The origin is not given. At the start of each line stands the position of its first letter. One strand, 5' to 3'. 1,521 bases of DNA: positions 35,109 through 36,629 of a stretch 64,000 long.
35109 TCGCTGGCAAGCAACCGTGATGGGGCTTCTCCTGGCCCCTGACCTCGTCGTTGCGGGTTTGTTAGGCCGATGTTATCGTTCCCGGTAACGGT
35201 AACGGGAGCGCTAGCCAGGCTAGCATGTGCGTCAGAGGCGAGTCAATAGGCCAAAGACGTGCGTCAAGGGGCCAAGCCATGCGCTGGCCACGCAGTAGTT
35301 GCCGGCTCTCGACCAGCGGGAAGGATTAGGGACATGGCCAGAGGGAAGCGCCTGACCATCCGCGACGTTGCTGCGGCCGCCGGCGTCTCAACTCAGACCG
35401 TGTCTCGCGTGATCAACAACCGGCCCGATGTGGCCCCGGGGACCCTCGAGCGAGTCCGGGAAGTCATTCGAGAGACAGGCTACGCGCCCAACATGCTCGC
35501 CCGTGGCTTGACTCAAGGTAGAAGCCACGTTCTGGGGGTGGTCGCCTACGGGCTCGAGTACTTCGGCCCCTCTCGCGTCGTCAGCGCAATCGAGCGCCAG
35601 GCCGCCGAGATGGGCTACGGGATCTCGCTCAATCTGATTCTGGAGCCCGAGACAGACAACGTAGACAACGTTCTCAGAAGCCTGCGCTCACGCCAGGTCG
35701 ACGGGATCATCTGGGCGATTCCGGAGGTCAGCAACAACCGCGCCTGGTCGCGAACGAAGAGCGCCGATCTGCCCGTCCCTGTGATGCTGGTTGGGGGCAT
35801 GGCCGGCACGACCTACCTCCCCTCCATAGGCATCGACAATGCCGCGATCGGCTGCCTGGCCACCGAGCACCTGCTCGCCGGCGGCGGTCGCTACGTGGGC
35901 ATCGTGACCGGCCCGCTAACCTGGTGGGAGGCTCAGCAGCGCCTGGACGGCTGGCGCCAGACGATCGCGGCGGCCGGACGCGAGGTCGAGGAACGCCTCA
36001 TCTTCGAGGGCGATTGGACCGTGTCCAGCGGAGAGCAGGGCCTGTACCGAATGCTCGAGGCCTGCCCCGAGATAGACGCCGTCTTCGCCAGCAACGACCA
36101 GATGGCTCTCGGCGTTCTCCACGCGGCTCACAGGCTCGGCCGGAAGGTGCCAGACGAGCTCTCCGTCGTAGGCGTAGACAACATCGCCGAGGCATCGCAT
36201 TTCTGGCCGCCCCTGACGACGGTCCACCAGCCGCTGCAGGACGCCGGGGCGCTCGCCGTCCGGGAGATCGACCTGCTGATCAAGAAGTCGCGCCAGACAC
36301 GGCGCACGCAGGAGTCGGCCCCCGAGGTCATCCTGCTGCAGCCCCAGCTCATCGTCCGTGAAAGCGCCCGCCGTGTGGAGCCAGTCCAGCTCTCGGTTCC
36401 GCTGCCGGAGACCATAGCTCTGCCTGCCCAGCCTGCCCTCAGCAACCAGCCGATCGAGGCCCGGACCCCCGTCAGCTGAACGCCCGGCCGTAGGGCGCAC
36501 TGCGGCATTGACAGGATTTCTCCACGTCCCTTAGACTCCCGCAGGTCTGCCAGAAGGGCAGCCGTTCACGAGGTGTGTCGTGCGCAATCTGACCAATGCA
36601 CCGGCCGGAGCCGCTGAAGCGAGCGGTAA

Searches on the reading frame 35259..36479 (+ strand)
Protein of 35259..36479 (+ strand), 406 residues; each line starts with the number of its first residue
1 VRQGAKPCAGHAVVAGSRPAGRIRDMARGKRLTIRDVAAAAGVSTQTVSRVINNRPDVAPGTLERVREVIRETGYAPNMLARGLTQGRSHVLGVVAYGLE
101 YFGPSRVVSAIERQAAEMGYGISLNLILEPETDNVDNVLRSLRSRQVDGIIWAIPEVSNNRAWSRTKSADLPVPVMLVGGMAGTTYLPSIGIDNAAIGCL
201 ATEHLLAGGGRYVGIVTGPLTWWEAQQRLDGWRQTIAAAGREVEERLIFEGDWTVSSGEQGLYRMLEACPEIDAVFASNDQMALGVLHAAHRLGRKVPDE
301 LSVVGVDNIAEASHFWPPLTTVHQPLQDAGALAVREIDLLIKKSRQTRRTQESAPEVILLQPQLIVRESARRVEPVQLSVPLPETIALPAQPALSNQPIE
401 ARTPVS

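Call 68: search_protein_families(library=pfam, proteins=[window:35259-36479:+], max_evalue=0.001)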
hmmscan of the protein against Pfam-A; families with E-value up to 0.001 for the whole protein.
window:35259-36479:+ (406 aa): 6 families
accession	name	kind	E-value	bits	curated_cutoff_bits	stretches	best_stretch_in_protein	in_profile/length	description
PF13377.12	Peripla_BP_3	-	1.5e-29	103.6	26.5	1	203-369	2-166/167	Periplasmic binding protein-like domain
PF00532.27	Peripla_BP_1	-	2.2e-26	93.4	22.2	1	107-333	19-253/281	Periplasmic binding proteins and sugar binding domain of LacI family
PF00356.27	LacI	-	1.2e-17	63.9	27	1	33-78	1-46/46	Bacterial regulatory proteins, lacI family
PF13407.12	Peripla_BP_4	-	7.6e-15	55.6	35.1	1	134-316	43-226/258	Periplasmic binding protein domain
PF01381.28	HTH_3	-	6.6e-05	23.3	23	1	30-69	8-47/55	Helix-turn-helix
PF13560.12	HTH_31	-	0.00019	22.1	27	1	21-66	4-50/64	Helix-turn-helix domain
